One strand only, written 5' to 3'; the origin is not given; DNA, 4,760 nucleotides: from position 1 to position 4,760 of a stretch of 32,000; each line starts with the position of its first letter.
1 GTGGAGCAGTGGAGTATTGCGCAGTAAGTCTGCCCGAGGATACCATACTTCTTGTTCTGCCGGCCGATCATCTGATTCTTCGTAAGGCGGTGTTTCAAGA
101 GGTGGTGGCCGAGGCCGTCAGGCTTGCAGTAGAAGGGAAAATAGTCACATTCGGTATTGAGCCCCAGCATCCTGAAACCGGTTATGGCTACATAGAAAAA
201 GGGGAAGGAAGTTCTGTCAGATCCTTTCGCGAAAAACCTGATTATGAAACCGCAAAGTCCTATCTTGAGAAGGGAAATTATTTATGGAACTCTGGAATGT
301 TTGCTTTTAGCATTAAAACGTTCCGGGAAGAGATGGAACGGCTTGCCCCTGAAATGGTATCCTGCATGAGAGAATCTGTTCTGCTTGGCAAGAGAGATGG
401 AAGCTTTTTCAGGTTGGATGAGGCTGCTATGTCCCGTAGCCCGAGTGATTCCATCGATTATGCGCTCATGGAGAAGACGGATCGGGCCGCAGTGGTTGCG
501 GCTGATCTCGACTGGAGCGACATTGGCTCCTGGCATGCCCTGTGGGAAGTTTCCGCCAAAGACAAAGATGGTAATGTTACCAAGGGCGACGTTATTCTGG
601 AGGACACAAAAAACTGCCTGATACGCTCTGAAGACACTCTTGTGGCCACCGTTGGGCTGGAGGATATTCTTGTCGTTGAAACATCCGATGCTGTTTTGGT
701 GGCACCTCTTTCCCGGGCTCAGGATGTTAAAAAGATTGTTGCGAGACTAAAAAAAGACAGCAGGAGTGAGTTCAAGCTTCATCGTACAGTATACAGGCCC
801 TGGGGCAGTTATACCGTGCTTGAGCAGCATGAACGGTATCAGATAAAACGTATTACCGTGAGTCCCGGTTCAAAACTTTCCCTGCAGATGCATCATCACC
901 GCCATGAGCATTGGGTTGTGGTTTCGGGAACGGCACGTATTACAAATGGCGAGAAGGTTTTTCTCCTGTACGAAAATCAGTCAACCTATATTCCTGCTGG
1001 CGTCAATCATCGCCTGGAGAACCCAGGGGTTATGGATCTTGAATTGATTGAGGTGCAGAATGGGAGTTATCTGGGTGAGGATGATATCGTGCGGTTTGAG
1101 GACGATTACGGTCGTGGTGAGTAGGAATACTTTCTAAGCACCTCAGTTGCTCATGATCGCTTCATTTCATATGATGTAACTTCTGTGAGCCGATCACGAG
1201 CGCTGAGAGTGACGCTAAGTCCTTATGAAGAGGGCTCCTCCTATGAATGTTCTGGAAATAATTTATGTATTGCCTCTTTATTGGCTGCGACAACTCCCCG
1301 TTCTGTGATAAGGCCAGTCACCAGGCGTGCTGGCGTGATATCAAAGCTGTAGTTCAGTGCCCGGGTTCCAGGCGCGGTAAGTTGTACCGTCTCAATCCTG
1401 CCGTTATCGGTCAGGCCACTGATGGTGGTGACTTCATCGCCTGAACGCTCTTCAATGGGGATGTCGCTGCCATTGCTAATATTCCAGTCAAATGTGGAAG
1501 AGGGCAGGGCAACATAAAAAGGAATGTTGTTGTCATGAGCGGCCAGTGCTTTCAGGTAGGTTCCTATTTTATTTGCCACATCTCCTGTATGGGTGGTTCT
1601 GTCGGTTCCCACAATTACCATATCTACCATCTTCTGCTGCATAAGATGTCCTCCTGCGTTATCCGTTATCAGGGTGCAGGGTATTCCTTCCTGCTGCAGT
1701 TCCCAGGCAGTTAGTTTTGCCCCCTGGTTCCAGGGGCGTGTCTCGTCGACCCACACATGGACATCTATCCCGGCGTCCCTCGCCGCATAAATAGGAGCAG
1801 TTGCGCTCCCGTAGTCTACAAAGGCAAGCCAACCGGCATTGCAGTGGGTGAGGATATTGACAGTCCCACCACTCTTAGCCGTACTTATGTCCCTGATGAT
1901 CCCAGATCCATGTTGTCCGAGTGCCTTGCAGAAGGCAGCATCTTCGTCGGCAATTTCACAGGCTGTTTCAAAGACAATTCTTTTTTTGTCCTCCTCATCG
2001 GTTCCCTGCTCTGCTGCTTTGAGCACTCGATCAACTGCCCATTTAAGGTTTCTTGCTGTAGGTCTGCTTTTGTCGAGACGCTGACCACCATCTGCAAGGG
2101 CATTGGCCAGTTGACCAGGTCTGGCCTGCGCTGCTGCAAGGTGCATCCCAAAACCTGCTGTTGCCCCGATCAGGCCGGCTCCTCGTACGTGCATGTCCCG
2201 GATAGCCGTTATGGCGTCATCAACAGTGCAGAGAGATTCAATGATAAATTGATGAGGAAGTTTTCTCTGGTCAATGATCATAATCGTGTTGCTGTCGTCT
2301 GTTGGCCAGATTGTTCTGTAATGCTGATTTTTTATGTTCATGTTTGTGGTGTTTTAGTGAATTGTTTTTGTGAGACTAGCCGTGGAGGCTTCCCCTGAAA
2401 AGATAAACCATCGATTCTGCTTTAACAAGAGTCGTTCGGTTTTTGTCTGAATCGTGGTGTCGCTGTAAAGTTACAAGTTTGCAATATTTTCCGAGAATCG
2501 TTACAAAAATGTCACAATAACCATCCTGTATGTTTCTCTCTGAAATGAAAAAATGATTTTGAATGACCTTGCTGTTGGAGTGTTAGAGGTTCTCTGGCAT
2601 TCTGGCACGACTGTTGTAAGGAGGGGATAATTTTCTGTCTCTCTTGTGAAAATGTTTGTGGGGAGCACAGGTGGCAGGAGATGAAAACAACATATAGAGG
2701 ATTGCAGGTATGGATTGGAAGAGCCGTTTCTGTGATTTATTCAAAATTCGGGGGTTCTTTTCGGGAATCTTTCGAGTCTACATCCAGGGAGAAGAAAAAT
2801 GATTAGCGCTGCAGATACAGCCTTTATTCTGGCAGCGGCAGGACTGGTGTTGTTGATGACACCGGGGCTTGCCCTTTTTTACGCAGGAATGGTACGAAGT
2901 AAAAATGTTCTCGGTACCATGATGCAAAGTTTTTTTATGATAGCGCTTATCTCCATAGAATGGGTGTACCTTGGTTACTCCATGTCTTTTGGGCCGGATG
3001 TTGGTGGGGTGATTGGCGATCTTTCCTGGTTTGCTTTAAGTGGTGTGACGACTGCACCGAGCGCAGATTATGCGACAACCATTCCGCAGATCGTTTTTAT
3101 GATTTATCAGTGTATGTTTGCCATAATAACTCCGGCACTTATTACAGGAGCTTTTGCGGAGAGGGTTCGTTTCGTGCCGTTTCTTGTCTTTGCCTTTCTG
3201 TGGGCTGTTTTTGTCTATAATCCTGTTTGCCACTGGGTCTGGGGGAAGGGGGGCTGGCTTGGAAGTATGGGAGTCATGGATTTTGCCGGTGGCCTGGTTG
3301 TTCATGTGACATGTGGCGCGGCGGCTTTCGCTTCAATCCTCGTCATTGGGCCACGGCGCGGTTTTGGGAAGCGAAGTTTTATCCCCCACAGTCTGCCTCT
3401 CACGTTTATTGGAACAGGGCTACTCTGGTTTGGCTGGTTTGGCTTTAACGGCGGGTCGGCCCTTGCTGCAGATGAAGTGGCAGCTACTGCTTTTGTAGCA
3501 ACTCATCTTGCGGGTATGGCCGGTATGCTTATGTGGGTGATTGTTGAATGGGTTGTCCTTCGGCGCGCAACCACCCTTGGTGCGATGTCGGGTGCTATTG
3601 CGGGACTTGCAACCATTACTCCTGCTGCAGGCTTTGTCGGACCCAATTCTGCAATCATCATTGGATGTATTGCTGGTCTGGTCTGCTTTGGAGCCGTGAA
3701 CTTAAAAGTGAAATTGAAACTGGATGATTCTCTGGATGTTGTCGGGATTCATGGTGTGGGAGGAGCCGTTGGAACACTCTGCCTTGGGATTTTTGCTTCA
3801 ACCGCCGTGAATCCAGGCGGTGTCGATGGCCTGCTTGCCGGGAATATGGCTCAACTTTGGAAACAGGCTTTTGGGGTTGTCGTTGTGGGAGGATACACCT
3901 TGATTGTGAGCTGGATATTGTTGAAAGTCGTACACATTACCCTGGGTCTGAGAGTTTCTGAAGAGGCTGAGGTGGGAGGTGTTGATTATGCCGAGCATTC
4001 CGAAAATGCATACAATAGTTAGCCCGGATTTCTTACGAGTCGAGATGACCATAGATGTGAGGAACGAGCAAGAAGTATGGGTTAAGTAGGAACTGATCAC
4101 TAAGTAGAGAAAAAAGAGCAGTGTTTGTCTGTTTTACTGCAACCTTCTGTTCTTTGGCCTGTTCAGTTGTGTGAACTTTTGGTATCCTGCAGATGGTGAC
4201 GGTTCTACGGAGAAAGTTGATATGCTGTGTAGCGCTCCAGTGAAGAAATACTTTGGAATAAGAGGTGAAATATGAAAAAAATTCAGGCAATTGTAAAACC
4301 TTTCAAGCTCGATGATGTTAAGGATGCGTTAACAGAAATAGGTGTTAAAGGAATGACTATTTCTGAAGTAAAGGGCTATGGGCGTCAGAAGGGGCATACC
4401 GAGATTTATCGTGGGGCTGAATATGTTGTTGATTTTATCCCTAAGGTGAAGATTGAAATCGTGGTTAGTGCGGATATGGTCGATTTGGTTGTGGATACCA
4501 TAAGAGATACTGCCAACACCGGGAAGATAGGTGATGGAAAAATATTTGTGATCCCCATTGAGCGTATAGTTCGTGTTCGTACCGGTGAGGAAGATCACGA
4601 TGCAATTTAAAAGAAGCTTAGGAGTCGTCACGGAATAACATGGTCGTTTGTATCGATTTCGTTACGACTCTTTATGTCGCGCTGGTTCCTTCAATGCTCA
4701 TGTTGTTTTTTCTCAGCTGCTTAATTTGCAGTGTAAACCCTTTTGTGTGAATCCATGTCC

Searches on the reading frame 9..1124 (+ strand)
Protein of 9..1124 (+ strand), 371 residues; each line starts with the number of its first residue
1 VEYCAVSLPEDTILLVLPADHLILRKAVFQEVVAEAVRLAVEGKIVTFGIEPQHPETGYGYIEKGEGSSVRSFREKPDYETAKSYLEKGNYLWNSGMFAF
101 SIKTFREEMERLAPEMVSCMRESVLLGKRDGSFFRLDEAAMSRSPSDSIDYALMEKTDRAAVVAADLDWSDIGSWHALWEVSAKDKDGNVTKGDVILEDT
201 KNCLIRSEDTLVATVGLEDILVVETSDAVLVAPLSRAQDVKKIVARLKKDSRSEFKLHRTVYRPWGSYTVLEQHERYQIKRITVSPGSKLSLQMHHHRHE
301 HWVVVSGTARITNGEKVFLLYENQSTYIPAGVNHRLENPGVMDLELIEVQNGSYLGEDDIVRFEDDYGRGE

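Call 56: search_protein_families(library=pfam, proteins=[window:9-1124:+], max_evalue=0.001)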
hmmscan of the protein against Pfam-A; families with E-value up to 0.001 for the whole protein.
window:9-1124:+ (371 aa): 4 families
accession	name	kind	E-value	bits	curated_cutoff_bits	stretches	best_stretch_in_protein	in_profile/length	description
PF01050.24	MannoseP_isomer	-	1.9e-55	186.5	23.6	1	251-365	2-116/116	Mannose-6-phosphate isomerase C-terminal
PF00483.29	NTP_transferase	-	5.4e-32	111.7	21.2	1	11-186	101-243/245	Nucleotidyl transferase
PF22640.1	ManC_GMP_beta-helix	-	2.3e-18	66.3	27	1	193-247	1-55/55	MannoseP isomerase/GMP-like beta-helix domain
PF07883.17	Cupin_2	-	1.8e-11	44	27.2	1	282-349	3-69/70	Cupin domain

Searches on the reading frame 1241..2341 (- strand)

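Call 56: search_protein_families(library=pfam, proteins=[window:1241-2341:-], max_evalue=0.001)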
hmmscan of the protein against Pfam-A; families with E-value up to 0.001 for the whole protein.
window:1241-2341:- (366 aa): 1 family
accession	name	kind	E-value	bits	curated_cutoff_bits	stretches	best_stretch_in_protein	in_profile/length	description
PF01008.23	IF-2B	-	8.6e-73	245.4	22.4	1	52-352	2-279/280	Initiation factor 2 subunit family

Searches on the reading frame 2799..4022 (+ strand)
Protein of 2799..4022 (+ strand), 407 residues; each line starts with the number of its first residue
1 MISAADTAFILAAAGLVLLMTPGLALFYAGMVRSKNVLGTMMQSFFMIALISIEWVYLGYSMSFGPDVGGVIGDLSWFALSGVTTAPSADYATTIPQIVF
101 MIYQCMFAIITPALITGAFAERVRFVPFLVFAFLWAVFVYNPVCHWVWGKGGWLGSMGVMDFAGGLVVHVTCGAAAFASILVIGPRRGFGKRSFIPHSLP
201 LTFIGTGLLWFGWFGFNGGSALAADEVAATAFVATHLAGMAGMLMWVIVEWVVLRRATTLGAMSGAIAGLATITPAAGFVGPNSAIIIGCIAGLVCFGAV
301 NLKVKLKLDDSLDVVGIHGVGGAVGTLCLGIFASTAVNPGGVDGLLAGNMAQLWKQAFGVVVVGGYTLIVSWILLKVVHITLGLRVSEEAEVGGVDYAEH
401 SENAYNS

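Call 56: search_protein_families(library=pfam, proteins=[window:2799-4022:+], max_evalue=0.001)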
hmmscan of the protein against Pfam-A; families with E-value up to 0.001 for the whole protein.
window:2799-4022:+ (407 aa): 1 family
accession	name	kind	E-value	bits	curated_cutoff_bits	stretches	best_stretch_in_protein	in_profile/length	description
PF00909.26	Ammonium_transp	-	8e-125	417.1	23.2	1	8-405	1-399/399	Ammonium Transporter Family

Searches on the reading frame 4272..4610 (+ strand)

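Call 56: search_protein_families(library=pfam, proteins=[window:4272-4610:+], max_evalue=0.001)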
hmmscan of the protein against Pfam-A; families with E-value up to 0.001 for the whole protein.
window:4272-4610:+ (112 aa): 1 family
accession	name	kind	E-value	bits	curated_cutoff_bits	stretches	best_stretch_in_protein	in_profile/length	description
PF00543.27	P-II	-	4.6e-34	117.2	25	1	1-106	1-102/102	Nitrogen regulatory protein P-II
